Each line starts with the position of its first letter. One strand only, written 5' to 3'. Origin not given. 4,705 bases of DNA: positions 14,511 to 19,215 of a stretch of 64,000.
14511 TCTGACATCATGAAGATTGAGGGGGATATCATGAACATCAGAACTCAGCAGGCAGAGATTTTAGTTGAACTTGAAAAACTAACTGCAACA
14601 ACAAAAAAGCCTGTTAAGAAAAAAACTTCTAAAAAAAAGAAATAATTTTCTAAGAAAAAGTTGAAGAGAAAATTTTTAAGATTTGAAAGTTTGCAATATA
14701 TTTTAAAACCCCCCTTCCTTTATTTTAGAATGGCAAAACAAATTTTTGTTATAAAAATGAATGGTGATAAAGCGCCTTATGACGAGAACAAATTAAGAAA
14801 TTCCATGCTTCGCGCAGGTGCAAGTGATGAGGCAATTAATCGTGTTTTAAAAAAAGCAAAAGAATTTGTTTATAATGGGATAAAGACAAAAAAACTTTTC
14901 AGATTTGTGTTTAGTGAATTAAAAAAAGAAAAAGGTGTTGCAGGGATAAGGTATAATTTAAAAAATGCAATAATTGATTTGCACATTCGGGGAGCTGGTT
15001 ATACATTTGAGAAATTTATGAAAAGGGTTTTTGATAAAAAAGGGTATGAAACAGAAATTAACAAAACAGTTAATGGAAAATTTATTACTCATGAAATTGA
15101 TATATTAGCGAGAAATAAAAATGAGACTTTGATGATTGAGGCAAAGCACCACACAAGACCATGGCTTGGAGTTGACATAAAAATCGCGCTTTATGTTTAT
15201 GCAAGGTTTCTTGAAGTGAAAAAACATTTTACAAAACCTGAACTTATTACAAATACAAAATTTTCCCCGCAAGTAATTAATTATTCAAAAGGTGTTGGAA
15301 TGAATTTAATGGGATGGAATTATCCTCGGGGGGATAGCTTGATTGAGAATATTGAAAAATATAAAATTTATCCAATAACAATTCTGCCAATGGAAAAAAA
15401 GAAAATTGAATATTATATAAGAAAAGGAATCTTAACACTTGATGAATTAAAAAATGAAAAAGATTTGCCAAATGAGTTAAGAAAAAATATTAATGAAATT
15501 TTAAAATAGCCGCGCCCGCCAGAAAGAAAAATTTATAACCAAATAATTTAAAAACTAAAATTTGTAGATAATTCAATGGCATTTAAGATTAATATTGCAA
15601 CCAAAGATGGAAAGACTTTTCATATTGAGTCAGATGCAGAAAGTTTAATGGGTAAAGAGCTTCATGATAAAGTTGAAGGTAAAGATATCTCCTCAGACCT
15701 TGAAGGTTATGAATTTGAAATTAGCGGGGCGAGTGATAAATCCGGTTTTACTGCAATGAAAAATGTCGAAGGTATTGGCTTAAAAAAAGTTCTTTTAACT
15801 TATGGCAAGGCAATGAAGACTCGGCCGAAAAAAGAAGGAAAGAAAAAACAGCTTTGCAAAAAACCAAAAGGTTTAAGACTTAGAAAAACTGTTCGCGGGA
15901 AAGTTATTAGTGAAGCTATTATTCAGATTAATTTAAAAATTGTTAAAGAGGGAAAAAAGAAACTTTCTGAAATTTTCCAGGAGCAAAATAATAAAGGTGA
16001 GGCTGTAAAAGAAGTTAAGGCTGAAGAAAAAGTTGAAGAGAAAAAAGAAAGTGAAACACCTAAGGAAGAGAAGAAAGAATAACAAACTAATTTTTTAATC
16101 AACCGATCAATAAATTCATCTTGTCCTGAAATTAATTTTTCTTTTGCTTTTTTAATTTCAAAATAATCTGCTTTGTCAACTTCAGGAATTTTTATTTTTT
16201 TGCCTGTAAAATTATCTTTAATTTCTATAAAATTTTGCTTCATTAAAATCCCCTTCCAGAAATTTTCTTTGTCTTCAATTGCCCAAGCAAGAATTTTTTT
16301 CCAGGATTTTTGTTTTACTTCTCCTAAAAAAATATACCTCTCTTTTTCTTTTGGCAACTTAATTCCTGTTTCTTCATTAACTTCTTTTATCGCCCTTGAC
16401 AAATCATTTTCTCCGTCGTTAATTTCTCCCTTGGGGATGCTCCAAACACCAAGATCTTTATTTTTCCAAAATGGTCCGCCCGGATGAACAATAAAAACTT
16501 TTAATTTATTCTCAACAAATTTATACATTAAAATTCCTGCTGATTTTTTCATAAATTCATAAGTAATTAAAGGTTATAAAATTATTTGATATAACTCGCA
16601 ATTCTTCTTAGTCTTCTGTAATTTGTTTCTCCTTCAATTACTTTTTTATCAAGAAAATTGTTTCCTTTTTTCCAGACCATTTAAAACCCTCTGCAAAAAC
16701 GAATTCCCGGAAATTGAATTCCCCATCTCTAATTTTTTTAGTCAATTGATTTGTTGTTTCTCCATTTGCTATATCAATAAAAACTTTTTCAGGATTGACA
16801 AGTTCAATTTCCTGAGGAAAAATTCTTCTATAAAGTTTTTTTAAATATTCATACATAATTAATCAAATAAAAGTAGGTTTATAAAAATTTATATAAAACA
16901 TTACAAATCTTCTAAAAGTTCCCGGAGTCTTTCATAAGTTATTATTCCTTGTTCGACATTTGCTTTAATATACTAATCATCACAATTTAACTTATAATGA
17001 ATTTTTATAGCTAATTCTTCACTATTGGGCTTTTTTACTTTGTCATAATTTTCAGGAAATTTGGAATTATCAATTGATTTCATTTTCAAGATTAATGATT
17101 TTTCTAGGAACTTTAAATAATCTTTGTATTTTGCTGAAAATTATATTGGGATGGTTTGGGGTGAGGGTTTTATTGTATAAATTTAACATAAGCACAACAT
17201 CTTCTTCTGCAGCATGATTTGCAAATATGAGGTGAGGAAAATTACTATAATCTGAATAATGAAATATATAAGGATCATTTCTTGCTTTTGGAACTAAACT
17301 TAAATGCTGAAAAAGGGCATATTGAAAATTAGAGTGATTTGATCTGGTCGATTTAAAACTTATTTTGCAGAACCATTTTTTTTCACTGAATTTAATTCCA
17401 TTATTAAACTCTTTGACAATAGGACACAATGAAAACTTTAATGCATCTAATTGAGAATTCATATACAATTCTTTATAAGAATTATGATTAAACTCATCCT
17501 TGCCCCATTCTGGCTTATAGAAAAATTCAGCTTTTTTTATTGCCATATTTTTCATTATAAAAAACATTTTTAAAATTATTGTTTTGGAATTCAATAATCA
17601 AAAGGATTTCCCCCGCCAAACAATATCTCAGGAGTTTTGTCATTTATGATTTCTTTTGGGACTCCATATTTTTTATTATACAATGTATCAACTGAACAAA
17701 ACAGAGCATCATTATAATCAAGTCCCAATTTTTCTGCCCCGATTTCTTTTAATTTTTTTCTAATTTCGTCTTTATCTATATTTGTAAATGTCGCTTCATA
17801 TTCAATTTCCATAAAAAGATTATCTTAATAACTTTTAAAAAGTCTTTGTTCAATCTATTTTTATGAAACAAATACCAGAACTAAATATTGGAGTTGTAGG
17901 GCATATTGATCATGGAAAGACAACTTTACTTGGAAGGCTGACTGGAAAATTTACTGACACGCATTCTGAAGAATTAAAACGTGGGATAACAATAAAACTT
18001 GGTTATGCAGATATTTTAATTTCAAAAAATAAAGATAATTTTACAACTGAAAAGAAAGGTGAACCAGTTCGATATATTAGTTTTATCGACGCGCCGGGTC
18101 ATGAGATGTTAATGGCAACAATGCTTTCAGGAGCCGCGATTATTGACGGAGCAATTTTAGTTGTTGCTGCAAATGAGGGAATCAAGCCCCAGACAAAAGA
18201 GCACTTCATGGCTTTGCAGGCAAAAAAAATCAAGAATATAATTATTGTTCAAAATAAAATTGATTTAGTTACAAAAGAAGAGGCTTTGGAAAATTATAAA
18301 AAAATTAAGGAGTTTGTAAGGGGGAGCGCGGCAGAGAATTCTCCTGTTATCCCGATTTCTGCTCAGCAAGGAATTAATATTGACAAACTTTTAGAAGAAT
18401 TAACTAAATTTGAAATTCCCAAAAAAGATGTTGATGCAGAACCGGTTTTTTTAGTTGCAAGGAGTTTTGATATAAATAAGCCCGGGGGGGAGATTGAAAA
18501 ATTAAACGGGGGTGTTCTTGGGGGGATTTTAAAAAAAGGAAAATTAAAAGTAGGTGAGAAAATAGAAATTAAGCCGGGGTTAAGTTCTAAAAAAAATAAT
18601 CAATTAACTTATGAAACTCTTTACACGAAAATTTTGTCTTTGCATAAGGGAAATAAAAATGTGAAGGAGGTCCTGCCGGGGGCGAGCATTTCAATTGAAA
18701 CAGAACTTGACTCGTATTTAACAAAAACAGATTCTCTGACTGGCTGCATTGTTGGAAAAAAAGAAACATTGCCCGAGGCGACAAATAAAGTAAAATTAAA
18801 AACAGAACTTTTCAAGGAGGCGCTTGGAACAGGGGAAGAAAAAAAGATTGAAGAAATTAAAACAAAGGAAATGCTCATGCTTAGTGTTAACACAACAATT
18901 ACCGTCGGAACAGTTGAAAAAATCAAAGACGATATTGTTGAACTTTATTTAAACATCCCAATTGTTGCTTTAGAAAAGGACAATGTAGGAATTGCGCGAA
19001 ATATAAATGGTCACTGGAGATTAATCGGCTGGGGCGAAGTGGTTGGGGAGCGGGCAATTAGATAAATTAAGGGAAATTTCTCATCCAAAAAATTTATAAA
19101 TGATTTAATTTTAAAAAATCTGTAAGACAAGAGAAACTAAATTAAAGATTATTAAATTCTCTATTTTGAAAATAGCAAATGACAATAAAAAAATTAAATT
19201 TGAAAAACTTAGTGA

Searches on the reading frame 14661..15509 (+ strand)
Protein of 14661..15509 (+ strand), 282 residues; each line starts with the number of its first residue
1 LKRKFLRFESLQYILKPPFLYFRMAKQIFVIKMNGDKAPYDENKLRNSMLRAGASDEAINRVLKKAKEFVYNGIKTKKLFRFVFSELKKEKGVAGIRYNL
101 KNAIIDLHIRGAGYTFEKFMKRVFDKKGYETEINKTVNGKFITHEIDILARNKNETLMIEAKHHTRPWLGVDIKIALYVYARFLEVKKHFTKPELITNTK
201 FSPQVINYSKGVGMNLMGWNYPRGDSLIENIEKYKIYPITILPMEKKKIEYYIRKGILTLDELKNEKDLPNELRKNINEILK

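Call 59: search_protein_families(library=pfam, proteins=[window:14661-15509:+], max_evalue=0.001)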
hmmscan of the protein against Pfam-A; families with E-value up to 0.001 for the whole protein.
window:14661-15509:+ (282 aa): 2 families
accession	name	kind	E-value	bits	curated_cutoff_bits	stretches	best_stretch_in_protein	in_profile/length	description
PF03477.21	ATP-cone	-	1.1e-06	29.6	25.8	1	29-93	2-73/88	ATP cone domain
PF04471.18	Mrr_cat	-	4.2e-06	27.3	21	1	113-216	6-105/115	Restriction endonuclease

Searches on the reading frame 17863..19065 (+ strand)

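Call 58: search_protein_families(library=pfam, proteins=[window:17863-19065:+], max_evalue=0.001)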
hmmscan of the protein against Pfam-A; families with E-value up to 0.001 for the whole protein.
window:17863-19065:+ (400 aa): 6 families
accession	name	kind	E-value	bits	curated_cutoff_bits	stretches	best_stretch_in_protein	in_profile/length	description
PF00009.33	GTP_EFTU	-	2.5e-39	135.3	26.5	1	7-182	4-184/188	Elongation factor Tu GTP binding domain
PF09173.17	eIF2_C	-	4.8e-26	91.2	22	1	309-393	2-86/86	Initiation factor eIF2 gamma, C terminal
PF03193.22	RsgA_GTPase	-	1.4e-07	31.9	30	1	91-182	20-106/174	RsgA GTPase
PF01926.29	MMR_HSR1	-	2.5e-07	31.2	21.9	1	9-132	2-113/113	50S ribosome-binding GTPase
PF03144.31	GTP_EFTU_D2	-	2.4e-06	28.3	30.3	1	216-282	1-60/73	Elongation factor Tu domain 2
PF16897.10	MMR_HSR1_Xtn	-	1.4e-05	25.4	35.2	1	123-180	55-100/106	C-terminal region of MMR_HSR1 domain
